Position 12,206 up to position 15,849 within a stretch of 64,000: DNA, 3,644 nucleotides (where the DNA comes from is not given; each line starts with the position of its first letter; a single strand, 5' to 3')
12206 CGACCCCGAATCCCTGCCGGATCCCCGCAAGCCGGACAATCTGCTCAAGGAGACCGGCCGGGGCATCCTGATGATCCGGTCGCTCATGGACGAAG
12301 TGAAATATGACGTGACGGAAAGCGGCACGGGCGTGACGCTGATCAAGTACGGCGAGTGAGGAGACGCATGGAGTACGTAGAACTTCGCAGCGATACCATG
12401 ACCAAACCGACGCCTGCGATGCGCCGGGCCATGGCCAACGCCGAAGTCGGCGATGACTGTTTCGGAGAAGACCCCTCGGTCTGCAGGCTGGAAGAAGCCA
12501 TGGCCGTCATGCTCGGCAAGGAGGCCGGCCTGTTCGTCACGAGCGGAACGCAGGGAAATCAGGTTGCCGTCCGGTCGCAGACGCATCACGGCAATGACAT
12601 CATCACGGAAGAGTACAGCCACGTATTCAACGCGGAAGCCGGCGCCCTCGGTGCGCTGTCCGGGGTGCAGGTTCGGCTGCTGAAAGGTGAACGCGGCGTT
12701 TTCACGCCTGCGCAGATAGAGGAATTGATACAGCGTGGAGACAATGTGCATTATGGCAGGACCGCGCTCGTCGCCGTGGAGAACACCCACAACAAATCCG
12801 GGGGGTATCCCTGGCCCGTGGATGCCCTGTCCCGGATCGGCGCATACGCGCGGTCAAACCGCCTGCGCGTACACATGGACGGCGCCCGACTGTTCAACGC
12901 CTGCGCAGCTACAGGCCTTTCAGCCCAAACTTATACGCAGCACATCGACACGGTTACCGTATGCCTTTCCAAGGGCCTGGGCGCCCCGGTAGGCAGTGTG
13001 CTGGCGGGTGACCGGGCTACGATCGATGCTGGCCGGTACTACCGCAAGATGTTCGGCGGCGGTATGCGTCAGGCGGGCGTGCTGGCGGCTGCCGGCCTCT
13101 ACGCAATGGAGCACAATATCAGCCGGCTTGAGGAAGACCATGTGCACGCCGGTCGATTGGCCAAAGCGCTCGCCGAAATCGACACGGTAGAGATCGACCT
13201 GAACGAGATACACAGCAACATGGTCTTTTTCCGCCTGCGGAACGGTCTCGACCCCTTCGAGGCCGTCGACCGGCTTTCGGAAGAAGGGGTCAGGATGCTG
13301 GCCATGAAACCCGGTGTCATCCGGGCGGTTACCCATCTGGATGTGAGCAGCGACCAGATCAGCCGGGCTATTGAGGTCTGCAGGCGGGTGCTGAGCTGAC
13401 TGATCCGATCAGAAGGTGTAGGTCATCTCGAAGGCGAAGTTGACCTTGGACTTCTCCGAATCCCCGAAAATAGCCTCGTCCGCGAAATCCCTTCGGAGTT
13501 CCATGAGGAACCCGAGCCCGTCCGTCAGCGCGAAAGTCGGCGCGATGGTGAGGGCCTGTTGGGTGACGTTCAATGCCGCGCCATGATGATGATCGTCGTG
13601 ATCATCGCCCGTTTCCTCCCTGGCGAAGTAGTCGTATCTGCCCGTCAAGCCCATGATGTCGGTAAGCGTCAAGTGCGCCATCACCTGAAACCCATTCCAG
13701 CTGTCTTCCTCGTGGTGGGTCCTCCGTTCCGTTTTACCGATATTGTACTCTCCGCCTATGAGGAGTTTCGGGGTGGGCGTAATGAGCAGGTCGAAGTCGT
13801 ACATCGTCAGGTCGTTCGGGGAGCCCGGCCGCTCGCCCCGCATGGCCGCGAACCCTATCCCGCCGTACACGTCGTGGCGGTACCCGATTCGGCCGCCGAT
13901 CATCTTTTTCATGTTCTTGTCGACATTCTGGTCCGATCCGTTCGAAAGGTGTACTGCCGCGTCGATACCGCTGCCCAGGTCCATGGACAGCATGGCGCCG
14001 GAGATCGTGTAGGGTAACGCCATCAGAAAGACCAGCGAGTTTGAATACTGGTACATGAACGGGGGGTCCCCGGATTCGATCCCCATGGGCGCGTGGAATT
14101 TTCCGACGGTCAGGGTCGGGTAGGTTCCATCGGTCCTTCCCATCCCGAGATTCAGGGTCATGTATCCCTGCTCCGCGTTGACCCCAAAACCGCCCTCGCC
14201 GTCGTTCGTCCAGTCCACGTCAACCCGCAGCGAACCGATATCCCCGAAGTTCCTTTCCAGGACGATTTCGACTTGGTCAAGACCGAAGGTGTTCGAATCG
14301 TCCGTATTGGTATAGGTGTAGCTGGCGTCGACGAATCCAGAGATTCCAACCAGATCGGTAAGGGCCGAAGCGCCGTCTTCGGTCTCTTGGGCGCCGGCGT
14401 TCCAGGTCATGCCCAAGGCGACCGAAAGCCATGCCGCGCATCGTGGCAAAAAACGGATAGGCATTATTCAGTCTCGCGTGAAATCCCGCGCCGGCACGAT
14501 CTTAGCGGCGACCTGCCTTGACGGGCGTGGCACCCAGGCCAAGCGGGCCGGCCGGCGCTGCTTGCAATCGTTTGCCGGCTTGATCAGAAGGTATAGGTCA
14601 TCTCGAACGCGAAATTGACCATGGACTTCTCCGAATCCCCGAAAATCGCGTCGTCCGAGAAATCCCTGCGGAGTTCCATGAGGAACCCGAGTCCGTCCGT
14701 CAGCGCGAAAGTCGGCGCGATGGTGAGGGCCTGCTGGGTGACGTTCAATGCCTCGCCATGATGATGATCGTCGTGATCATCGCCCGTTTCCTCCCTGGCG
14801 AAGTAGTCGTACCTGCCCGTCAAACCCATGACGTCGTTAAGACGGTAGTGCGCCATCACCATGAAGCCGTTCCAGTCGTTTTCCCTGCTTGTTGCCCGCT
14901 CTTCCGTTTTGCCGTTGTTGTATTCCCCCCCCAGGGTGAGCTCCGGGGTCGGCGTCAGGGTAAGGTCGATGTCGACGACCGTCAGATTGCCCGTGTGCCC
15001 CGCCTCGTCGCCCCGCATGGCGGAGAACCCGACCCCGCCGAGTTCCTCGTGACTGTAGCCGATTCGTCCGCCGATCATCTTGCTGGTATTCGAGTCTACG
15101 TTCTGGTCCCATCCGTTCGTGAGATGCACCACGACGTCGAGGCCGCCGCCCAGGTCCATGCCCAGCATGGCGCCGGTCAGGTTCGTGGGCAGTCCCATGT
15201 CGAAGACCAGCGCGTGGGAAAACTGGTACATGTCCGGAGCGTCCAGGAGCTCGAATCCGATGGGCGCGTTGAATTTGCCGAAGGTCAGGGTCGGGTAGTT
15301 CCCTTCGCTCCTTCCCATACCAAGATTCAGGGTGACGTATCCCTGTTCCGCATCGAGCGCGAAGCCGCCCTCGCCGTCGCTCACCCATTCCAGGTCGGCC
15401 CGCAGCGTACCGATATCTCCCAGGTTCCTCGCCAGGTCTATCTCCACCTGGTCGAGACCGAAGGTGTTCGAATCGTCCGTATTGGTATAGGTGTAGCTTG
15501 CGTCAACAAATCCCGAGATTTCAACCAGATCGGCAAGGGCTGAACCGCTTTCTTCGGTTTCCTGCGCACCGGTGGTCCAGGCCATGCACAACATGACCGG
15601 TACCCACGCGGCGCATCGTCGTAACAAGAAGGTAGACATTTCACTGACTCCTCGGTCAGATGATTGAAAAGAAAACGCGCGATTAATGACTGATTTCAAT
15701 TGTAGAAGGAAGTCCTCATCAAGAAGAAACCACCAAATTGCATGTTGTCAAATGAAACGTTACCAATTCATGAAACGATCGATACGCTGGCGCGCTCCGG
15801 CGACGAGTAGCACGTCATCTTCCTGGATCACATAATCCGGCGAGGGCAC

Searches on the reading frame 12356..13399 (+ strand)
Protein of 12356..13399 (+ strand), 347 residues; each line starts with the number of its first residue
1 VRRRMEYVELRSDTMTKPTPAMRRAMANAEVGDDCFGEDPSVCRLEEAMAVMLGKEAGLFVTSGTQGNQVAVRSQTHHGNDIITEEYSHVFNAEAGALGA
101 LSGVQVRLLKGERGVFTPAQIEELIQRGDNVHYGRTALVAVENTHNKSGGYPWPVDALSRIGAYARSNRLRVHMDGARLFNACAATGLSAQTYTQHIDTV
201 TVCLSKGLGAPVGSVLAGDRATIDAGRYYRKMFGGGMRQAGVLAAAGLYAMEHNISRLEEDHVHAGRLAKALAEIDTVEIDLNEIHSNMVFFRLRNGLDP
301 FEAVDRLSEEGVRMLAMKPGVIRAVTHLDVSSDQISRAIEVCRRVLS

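Call 42: search_protein_families(library=pfam, proteins=[window:12356-13399:+], max_evalue=0.00001)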
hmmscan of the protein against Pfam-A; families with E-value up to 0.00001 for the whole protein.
window:12356-13399:+ (347 aa): 1 family
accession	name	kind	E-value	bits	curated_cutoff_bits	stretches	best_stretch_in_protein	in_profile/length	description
PF01212.27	Beta_elim_lyase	-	5.6e-98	328.3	27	1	9-293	1-286/288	Beta-eliminating lyase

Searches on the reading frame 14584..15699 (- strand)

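Call 42: search_protein_families(library=pfam, proteins=[window:14584-15699:-], max_evalue=0.00001)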
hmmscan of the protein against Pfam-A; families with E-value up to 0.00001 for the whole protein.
window:14584-15699:- (371 aa): 1 family
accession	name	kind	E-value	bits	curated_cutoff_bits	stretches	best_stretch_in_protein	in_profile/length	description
PF07642.17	BBP2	-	5.5e-35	121.6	26.2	1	60-371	3-339/339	Putative beta-barrel porin-2, OmpL-like. bbp2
